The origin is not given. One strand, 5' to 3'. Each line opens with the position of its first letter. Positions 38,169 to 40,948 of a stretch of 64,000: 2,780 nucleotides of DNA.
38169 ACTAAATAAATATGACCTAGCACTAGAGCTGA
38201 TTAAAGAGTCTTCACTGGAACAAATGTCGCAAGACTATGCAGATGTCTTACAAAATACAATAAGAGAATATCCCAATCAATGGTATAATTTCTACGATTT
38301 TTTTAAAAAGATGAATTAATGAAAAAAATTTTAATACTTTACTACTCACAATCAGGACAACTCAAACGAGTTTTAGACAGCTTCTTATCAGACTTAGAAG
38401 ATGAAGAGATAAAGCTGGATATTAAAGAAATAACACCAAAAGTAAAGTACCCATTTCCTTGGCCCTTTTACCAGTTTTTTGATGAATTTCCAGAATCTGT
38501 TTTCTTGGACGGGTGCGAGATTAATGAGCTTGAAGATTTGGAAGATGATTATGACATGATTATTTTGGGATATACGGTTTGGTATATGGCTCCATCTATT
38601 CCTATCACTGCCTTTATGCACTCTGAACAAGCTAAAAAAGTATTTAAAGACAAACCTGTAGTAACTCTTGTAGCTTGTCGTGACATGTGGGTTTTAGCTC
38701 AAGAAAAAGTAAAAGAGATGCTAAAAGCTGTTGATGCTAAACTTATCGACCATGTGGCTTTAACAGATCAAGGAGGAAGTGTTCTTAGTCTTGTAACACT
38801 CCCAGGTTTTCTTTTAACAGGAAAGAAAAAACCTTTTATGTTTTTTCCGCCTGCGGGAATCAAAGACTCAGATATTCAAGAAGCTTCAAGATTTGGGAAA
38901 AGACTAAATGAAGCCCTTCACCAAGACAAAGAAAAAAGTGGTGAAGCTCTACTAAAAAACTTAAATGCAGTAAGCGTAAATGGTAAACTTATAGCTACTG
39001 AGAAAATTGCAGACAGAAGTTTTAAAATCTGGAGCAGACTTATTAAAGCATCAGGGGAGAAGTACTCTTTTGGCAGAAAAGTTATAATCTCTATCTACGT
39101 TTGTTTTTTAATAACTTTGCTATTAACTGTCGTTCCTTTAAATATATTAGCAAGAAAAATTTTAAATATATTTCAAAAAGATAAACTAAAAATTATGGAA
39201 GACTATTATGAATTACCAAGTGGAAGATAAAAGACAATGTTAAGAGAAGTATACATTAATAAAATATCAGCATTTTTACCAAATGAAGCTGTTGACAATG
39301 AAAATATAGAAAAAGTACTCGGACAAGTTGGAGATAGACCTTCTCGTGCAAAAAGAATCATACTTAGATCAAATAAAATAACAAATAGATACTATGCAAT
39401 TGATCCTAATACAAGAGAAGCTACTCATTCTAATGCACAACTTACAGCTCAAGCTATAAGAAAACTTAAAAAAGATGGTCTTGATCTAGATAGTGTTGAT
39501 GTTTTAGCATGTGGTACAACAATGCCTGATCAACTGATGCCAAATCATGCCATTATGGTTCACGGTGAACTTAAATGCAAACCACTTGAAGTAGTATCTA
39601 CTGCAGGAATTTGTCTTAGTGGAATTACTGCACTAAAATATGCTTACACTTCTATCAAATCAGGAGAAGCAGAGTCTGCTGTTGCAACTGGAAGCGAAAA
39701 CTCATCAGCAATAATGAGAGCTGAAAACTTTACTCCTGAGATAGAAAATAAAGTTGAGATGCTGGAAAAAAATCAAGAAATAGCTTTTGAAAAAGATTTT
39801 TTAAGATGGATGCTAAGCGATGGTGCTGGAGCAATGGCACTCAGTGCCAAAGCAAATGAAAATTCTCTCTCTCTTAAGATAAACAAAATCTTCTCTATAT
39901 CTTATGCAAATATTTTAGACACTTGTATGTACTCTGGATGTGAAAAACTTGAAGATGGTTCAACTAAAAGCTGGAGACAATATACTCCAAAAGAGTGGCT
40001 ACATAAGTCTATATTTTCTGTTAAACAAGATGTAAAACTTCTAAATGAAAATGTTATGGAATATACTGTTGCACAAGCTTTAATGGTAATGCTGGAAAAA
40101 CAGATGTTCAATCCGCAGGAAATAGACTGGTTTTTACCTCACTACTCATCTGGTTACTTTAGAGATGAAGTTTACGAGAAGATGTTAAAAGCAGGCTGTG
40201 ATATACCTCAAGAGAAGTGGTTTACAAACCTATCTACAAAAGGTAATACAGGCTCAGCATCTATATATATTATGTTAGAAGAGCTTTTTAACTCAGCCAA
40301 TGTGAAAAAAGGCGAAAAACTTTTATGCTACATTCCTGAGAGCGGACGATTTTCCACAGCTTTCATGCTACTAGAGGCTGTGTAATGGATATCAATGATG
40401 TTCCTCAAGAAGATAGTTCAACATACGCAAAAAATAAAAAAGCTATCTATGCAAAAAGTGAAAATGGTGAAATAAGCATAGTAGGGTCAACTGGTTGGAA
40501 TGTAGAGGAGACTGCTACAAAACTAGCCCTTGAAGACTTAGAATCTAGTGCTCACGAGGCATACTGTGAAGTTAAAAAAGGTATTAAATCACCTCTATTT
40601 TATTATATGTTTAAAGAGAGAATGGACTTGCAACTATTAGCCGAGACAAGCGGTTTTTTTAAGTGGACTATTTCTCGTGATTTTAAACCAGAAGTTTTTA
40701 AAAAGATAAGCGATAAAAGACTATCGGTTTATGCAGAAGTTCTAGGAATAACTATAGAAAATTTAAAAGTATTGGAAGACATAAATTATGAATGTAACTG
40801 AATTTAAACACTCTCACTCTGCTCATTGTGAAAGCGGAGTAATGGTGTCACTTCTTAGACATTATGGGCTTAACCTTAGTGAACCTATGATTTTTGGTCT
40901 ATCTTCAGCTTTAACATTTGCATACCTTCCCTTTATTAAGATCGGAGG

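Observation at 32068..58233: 26-kb flexirubin-type (aryl polyene + dialkylresorcinol) pigment cluster in a Campylobacterota-like chromosome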

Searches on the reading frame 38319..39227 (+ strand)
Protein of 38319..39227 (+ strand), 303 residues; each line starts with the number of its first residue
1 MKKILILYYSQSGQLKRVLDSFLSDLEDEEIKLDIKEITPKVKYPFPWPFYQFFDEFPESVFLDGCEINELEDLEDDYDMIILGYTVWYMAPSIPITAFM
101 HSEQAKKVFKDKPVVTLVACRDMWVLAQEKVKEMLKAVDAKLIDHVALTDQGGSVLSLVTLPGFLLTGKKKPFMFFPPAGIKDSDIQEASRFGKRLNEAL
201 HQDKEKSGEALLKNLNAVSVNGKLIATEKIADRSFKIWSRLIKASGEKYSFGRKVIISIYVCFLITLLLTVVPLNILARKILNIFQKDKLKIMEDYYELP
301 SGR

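Call 3: search_protein_families(library=pfam, proteins=[window:38319-39227:+], max_evalue=0.01)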
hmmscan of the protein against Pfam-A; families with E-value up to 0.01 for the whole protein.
window:38319-39227:+ (303 aa): 1 family
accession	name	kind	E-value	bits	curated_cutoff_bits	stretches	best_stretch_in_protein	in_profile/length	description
PF12682.12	Flavodoxin_4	-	0.0002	21.3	24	0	75-104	71-100/155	Flavodoxin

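Call 6: search_protein_families(library=ncbifam, proteins=[window:38319-39227:+], max_evalue=0.01)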
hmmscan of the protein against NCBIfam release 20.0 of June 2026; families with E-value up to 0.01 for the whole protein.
window:38319-39227:+ (303 aa): 2 families
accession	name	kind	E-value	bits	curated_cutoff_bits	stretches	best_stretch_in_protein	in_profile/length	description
NF005501.0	PRK07116.1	subfamily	3.3e-06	26.6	198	1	72-116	73-112/161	flavodoxin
NF008316.0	PRK11104.1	equivalog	0.0092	15.8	142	0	3-39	2-38/177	menaquinone-dependent protoporphyrinogen IX dehydrogenase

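Call 22: search_protein_families(library=pfam, proteins=[window:38319-39227:+], max_evalue=10)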
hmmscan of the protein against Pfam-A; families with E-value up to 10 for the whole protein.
window:38319-39227:+ (303 aa): 2 families
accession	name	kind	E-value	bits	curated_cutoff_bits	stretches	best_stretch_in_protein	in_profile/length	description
PF12682.12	Flavodoxin_4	-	0.0002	21.3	24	1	75-104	71-100/155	Flavodoxin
PF12641.12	Flavodoxin_3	-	0.19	11.9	27.5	1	67-109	30-72/160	Flavodoxin domain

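Call 75: search_solved_structures(query=window:38319-39227:+, max_evalue=1)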
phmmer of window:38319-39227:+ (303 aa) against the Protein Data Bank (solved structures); distinct sequences matched with E-value up to 1: 2.
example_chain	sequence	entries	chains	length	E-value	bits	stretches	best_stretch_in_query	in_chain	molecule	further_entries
2mwm_A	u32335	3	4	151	6.8e-06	28.7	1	2-100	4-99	Putative trp repressor binding protein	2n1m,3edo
3klb_A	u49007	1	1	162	0.27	13.6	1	2-102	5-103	Putative Flavoprotein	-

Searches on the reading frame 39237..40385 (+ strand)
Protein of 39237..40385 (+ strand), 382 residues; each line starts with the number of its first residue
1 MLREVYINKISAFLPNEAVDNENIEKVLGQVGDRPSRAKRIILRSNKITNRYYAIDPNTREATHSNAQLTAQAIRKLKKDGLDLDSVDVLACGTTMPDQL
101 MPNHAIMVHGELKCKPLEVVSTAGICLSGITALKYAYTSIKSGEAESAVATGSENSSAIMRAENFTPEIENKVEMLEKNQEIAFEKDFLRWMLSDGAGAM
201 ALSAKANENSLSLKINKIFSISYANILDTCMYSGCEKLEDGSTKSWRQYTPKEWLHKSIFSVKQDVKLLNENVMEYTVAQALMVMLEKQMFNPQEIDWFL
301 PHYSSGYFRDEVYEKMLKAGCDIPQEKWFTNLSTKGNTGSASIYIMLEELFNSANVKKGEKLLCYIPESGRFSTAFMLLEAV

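Call 4: search_protein_families(library=pfam, proteins=[window:39237-40382:+], max_evalue=0.01)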
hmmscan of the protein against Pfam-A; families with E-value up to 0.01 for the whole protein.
window:39237-40382:+ (382 aa): 4 families
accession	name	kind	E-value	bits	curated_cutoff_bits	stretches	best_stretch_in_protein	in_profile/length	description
PF08541.16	ACP_syn_III_C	-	2.9e-12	47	26.6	1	286-364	1-74/90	3-Oxoacyl-[acyl-carrier-protein (ACP)] synthase III C terminal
PF00108.29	Thiolase_N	-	6.3e-07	29.5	26.4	1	64-167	21-126/260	Thiolase, N-terminal domain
PF08545.16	ACP_syn_III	-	3e-05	24.3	24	0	125-162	6-43/80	3-Oxoacyl-[acyl-carrier-protein (ACP)] synthase III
PF00109.32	ketoacyl-synt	-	0.00065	19.8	20.8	1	122-203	170-247/252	Beta-ketoacyl synthase, N-terminal domain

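Call 7: search_protein_families(library=ncbifam, proteins=[window:39237-40382:+], max_evalue=0.01)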
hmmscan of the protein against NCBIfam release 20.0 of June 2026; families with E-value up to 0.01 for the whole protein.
window:39237-40382:+ (382 aa): 22 families
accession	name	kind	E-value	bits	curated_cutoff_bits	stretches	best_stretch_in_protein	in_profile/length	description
NF005293.2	PRK06816.1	subfamily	1.1e-182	607.3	450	1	5-382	1-378/378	StlD/DarB family beta-ketosynthase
NF053539.1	resorcinol_DarB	exception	3.2e-158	526.8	550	1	4-381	2-376/377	dialkylresorcinol biosynthesis protein DarB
NF006829.0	PRK09352.1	subfamily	1.6e-24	86.5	249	2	192-364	158-305/322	beta-ketoacyl-ACP synthase 3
TIGR00747.1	fabH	subfamily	3.1e-19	69.2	292.1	2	6-160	4-146/322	beta-ketoacyl-ACP synthase III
NF006720.0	PRK09258.1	equivalog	3.9e-17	62.6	285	1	3-364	4-322/338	3-oxoacyl-ACP synthase III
NF005541.0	PRK07204.1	equivalog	4.8e-17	62.4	402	2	1-158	1-147/329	beta-ketoacyl-ACP synthase III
NF004623.0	PRK05963.1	equivalog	2.5e-13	50.1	437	1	13-373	14-321/328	beta-ketoacyl-ACP synthase III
TIGR01930.1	AcCoA-C-Actrans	subfamily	7.5e-10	38.3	240.55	1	62-204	17-160/385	acetyl-CoA C-acyltransferase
NF009519.0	PRK12880.1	equivalog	2e-05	24.1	436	1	50-171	49-168/353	beta-ketoacyl-ACP synthase III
NF003274.0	PRK04262.1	equivalog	4.1e-05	22.8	244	1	276-378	209-306/347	hydroxymethylglutaryl-CoA synthase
NF004720.0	PRK06064.1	subfamily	5.9e-05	22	420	1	70-160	26-119/389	thiolase domain-containing protein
NF005704.0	PRK07516.1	subfamily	6.8e-05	22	412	1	70-162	27-121/389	thiolase domain-containing protein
NF006553.0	PRK09052.1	equivalog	0.00011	21.4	567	1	69-184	34-152/399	acetyl-CoA C-acyltransferase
TIGR03150.1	fabF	equivalog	0.00043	19.1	493.75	1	120-203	155-239/407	beta-ketoacyl-ACP synthase II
NF004206.0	PRK05656.1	subfamily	0.00073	18.7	688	1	65-157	25-119/392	acetyl-CoA C-acetyltransferase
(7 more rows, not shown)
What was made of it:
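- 39237..40385 (+): DarB, KAS III-type DAR-forming ketosynthase. The DarB 'exception' model scores 527, below its cutoff of 550 (call 7).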

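Call 12: find_encoding_contigs(protein=window:39237-40385:+, flank=10000, max_places=6)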
Protein window:39237-40385:+ (382 aa): 2 contigs read that carry it; 1 place shown.
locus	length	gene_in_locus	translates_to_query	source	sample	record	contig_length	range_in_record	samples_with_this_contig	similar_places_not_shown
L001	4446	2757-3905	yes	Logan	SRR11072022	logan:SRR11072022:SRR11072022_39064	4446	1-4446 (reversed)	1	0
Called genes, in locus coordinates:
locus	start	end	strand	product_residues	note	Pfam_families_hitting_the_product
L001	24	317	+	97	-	PF22818:ApeI-like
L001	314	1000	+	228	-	PF00535:Glycos_transf_2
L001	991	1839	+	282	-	PF03279:Lip_A_acyltrans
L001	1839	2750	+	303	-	-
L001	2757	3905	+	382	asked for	PF00108:Thiolase_N (weak), PF08541:ACP_syn_III_C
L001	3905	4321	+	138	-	-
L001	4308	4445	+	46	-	?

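Call 13: find_homologous_proteins(query=window:39237-40382:+)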
Query window:39237-40382:+ (382 aa): 7998 proteins with E <= 0.001 among 8000 candidates; the best 120 are listed.
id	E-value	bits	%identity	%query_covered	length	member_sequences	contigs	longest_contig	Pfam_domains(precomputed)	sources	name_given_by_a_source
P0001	6.2e-248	840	98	100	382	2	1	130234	PF00108.30,PF08541.17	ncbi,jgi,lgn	ncbi:MAG: 3-oxoacyl-[acyl-carrier-protein] synthase-3 [Sulfurimonas sp.]|jgi:3-oxoacyl-[acyl-carrier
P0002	1.1e-222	757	86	100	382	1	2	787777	PF00108.30,PF08541.17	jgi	jgi:3-oxoacyl-[acyl-carrier-protein] synthase III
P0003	1.7e-222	756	87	100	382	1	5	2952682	PF00108.30,PF08541.17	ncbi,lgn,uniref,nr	ncbi:beta-ketoacyl-ACP synthase III [Sulfurimonas gotlandica]|uniref:beta-ketoacyl-ACP synthase III 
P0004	4.2e-222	755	85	100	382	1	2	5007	PF00108.30,PF08541.17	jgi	-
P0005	1.2e-221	753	86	100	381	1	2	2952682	PF00108.30,PF08541.17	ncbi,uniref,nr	ncbi:3-oxoacyl-[acyl-carrier-protein] synthase III [Sulfurimonas gotlandica GD1]|uniref:3-oxoacyl-[a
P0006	3.9e-220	748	86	100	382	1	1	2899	PF00109.33,PF00108.30,PF08541.17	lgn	-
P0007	6.3e-220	747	85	100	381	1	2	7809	PF00108.30,PF08541.17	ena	-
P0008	6.9e-219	744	85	100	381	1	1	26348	PF00108.30,PF08541.17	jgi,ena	-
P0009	1.2e-217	740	85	100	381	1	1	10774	PF00108.30,PF08541.17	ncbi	-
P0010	2.6e-217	739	83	100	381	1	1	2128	PF00108.30,PF08541.17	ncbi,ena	-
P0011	3.1e-217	739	83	100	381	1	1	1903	PF00108.30,PF08541.17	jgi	-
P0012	3.7e-217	738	85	100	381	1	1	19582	PF00108.30,PF08541.17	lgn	-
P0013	5.7e-217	738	85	99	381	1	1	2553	PF00108.30,PF08541.17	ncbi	-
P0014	3.0e-216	735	83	100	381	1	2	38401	PF00108.30,PF08541.17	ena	-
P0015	3.1e-216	735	85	100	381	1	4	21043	PF00108.30,PF08541.17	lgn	-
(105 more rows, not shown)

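Call 25: find_related_loci(query=window:39237-40382:+, collection=genome_contigs, flank=10000)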
Query window:39237-40382:+ (382 aa) in genome_contigs; peptide patterns used: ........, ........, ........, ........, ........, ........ (x = any residue, [..] = any of these).
202 stretches matched a pattern; 167 encode a relative of the query (tblastn E <= 1e-3); the best 80 are kept; 80 distinct loci.
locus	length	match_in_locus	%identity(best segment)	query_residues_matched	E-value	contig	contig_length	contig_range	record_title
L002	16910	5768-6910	83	2-382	0e+0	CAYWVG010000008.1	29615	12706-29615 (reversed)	MAG TPA_asm: uncultured Sulfurimonas sp. isolate binchicken_co173_926 genome assembly, contig: NODE_5347_length_29615_co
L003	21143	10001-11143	82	2-382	0e+0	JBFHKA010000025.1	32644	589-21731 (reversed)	MAG: Sulfurimonas sp. isolate Mix_sand07.2021.05.G.77 k141_1742138_length_32644_cov_21.8312, whole genome shotgun sequen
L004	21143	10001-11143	82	2-382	0e+0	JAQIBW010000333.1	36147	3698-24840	MAG: Sulfurimonas sp. isolate GH10 k119_492507, whole genome shotgun sequence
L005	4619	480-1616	81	4-382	0e+0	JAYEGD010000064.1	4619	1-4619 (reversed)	MAG: Campylobacterota bacterium isolate MAG255 MAG255_64, whole genome shotgun sequence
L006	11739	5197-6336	80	2-381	0e+0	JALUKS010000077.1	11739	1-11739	MAG: Sulfurimonas sp. isolate S144_metabat2_scaf2bin.153 S144_NODE_2451_length_11739_cov_7.324578, whole genome shotgun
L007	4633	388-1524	79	4-382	0e+0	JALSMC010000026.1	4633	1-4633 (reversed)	MAG: Sulfurimonas sp. isolate 355-202_metabat2_scaf2bin.071 355-202_scaffold_12009_c1, whole genome shotgun sequence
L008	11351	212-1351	77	3-382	0e+0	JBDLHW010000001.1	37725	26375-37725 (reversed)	MAG: Campylobacterota bacterium isolate MAG002 MAG002_1, whole genome shotgun sequence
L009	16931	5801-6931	75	6-382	0e+0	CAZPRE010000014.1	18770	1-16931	MAG TPA_asm: uncultured Sulfurimonas sp. isolate SRP191223_co2_297 genome assembly, contig: NODE_1630_length_18770_cov_8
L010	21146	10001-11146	72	1-382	0e+0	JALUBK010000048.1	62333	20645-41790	MAG: Campylobacterales bacterium isolate S142_metabat2_scaf2bin.014 S142_NODE_45_length_62333_cov_127.941549, whole geno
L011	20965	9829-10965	74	2-380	0e+0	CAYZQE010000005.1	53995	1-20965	MAG TPA_asm: uncultured Gammaproteobacteria bacterium isolate binchicken_co53_181 genome assembly, contig: NODE_113_leng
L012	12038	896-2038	71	2-382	0e+0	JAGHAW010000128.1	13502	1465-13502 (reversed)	MAG: Sulfurimonas sp. isolate AUK240 PB_MBMC_194_c_000000000096, whole genome shotgun sequence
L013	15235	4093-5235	70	2-382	0e+0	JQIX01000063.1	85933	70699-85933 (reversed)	MAG: Epsilonproteobacteria bacterium (ex Lamellibrachia satsuma) isolate 1368-E Scaffold116, whole genome shotgun sequen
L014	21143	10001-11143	71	2-382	0e+0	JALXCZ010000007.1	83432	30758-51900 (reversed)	MAG: Sulfurovum sp. isolate T2_metabat2_scaf2bin.213 T2_NODE_134_length_83432_cov_46.951191, whole genome shotgun sequen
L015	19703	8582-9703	72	2-382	0e+0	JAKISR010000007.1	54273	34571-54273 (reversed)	MAG: Sulfurimonas sp. isolate D96SM.bin.22 NODE_426_length_54273_cov_15.178813, whole genome shotgun sequence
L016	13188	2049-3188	70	2-382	0e+0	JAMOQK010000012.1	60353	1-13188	MAG: Sulfurimonas sp. isolate 4559-240_metabat2_scaf2bin.078 4559-240_scaffold_152_c1, whole genome shotgun sequence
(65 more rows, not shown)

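Call 28: find_encoding_contigs(protein=P0003, flank=10000, max_places=2)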
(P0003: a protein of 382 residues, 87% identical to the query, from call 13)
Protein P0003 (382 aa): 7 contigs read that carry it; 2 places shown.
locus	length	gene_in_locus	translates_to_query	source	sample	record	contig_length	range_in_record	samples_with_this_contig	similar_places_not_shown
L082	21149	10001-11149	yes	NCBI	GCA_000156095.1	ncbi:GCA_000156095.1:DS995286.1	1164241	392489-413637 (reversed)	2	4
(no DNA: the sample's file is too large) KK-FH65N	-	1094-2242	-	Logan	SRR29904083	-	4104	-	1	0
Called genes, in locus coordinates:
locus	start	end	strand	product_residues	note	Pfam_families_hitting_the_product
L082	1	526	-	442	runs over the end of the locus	PF03448:MgtE_N, PF00571:CBS (faint), PF01769:MgtE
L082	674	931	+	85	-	PF00550:PP-binding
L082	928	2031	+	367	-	PF00109:ketoacyl-synt, PF08545:ACP_syn_III (weak), PF02801:Ketoacyl-synt_C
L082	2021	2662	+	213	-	PF13723:Ketoacyl-synt_2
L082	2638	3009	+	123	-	-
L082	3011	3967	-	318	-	PF02169:LPP20 (faint)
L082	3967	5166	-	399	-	PF00656:Peptidase_C14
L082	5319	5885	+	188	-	-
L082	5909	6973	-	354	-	PF21212:Dimerisation2-like_dom, PF13489:Methyltransf_23 (weak), PF00891:Methyltransf_2, PF08242:Methyltransf_12 (faint), PF13649:Methyltransf_25 (weak)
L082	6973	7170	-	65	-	-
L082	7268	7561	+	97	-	PF22818:ApeI-like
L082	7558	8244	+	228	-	PF00535:Glycos_transf_2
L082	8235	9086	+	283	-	PF03279:Lip_A_acyltrans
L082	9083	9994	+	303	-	-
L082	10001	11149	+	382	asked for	PF00108:Thiolase_N, PF08541:ACP_syn_III_C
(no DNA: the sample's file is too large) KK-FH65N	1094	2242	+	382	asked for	PF00108:Thiolase_N, PF08541:ACP_syn_III_C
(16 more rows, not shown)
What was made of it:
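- S. gotlandica GD1 has the same layout starting at mgtE (call 28).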

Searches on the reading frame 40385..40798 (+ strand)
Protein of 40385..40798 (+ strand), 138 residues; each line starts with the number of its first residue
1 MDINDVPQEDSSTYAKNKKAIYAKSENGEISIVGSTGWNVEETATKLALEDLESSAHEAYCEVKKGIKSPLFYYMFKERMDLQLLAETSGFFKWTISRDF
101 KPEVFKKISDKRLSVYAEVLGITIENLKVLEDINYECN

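Call 4: search_protein_families(library=pfam, proteins=[window:40385-40798:+], max_evalue=0.01)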
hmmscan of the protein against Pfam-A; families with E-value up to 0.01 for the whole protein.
window:40385-40798:+ (138 aa): 0 families

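Call 7: search_protein_families(library=ncbifam, proteins=[window:40385-40798:+], max_evalue=0.01)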
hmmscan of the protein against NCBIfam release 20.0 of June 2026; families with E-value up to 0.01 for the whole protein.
window:40385-40798:+ (138 aa): 2 families
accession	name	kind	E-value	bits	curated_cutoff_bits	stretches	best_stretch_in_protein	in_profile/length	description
NF053536.1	DarG_fam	subfamily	1.1e-49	167.9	70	1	1-130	1-130/131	DarG family dialkylresorcinol biosynthesis protein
NF053545.1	flexirubin_DarG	equivalog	1e-36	125.9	170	1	1-128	1-129/129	flexirubin biosynthesis protein DarG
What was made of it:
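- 40385..40801 (+): DarG-family protein (darD position in Azoarcus). The flexirubin_DarG equivalog scores 126, below its cutoff of 170 (call 7).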

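Call 22: search_protein_families(library=pfam, proteins=[window:40385-40798:+], max_evalue=10)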
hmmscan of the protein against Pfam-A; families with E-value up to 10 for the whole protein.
window:40385-40798:+ (138 aa): 1 family
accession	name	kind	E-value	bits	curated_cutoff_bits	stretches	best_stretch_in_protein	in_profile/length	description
PF19828.4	DUF6309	-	0.24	11.2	25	1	24-64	67-107/187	Family of unknown function (DUF6309)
